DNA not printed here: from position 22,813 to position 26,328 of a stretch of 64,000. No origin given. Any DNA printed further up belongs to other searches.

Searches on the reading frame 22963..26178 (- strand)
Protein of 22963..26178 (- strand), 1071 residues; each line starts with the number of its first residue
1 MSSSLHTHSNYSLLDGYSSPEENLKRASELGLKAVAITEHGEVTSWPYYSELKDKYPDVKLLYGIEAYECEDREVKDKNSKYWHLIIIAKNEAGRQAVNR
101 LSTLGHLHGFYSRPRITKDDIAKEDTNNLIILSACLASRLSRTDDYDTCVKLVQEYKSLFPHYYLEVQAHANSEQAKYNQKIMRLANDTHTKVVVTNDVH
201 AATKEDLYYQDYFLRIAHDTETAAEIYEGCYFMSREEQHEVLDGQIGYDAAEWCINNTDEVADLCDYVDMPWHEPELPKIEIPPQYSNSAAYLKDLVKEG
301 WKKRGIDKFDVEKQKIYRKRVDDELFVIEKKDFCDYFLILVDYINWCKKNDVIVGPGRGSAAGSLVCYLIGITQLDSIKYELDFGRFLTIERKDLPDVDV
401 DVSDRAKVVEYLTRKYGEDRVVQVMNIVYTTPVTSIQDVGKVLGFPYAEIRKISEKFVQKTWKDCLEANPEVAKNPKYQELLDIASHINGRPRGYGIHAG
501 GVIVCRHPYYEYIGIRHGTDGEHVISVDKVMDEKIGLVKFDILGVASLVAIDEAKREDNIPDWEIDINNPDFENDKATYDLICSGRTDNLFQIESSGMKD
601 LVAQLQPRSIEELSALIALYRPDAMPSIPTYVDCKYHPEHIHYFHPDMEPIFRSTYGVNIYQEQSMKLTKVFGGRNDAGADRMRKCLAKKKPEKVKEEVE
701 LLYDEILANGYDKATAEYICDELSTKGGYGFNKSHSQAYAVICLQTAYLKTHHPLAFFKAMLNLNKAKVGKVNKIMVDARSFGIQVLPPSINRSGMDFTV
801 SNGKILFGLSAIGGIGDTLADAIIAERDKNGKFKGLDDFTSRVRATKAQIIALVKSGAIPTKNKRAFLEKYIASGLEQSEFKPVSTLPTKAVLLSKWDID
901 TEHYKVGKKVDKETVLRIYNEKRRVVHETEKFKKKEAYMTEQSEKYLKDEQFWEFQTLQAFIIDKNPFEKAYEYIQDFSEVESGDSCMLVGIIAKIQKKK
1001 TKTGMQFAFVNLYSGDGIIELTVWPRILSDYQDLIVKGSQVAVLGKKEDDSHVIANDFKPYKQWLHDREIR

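Call 56: search_protein_families(library=phrogs, proteins=[window:22963-26178:-], max_evalue=0.00001)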
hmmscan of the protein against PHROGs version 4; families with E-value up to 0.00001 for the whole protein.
window:22963-26178:- (1071 aa): 10 families
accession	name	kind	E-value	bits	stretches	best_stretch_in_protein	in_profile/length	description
phrog_405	-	DNA, RNA and nucleotide metabolism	1.2e-277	925.2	1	3-1055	45-1081/1190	DNA polymerase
phrog_11165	-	DNA, RNA and nucleotide metabolism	1.2e-98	332.1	1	290-854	12-594/782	DNA polymerase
phrog_12219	-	DNA, RNA and nucleotide metabolism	3.7e-76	258.1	1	397-976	5-634/823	DNA polymerase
phrog_7513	-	unknown function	2.1e-74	252.1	1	4-397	13-453/461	-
phrog_21652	-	DNA, RNA and nucleotide metabolism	1e-49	170.5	1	360-700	36-422/476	DNA polymerase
phrog_13169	-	DNA, RNA and nucleotide metabolism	9.7e-32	111.4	1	3-389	4-410/463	DNA polymerase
phrog_4335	-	unknown function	3.8e-24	86.6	1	706-870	8-170/421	-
phrog_11127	-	DNA, RNA and nucleotide metabolism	5e-14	53.6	1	314-388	96-170/171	DNA polymerase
phrog_20695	-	DNA, RNA and nucleotide metabolism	1.4e-12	48.2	1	764-973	31-241/440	DNA binding protein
phrog_11778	-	DNA, RNA and nucleotide metabolism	1.1e-06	29.3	0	586-623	108-143/197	DNA polymerase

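Call 77: search_dna_similar(query=window:22963-26178:-, collection=phages, mode=protein, max_rows=12)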
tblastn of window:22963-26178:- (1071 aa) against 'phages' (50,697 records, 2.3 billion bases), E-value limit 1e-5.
Records with a match: 1448; places in all: 1455; records where one place covers at least 80% of the query: 452.
Best place of each record, by identity: <60% 1448.
By first word of the organism name: Pseudomonas 302; Mycobacterium 282; Streptomyces 211; Gordonia 132; Bacillus 99; Bacteriophage 59; Staphylococcus 47; Microbacterium 36; Escherichia 31; Enterococcus 22; and 58 more.
By host as written in the record: Mycobacterium smegmatis mc2 155 204; Pseudomonas aeruginosa 118; - 117; Pseudomonas aeruginosa PAO1 86; Streptomyces griseus ATCC 10137 81; Gordonia terrae 3612 65; Streptomyces lividans JI 1326 44; Mycobacterium smegmatis mc#155 37; and 240 more.
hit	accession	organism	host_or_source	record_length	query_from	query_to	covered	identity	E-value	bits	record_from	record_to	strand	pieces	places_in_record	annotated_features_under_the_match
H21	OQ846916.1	Alicyclobacillus phage KKP_3916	Alicyclobacillus acidoterrestris strain ...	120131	3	1054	98%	35.3%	3e-75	594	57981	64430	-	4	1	hypothetical protein (x6)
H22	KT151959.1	Brevibacillus phage Sundance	Brevibacillus laterosporus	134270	4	1064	99%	33.4%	2e-160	533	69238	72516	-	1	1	putative DNA polymerase III subunit alpha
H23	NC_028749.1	Brevibacillus phage Sundance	Brevibacillus laterosporus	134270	4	1064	99%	33.4%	2e-160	533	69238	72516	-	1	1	DNA polymerase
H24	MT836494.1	Bacteriophage sp.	human fecal samples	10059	3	1063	99%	32.7%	3e-150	502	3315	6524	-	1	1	record has no annotation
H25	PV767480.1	Rossellomorea phage phiT1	Rossellomorea aquimaris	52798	5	1051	96%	32.4%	2e-87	503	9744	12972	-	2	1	DNA polymerase III subunit alpha (x2) | hypothetical protein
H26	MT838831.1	Bacteriophage sp.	human fecal samples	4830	5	1046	97%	32.1%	1e-150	494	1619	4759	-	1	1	record has no annotation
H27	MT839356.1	Bacteriophage sp.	human fecal samples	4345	3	1064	99%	31.2%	2e-141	466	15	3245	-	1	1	record has no annotation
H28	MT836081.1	Bacteriophage sp.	human fecal samples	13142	3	1051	98%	31.1%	8e-140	472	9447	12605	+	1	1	record has no annotation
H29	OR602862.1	Moorella phage MTATph1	Moorella thermoacetica DSM 103132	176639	1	1048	98%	31.1%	4e-126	432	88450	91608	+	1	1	DNA polymerase | CRISPR/Cas system associated protein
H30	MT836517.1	Bacteriophage sp.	human fecal samples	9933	5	1064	99%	30.4%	6e-133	451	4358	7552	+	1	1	record has no annotation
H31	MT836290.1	Bacteriophage sp.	human fecal samples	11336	5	1064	99%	30.1%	1e-131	447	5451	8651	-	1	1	record has no annotation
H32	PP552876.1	Bacillus phage PK-1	-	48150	5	1051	98%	30.4%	6e-108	378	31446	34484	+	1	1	DNA polymerase III alpha subunit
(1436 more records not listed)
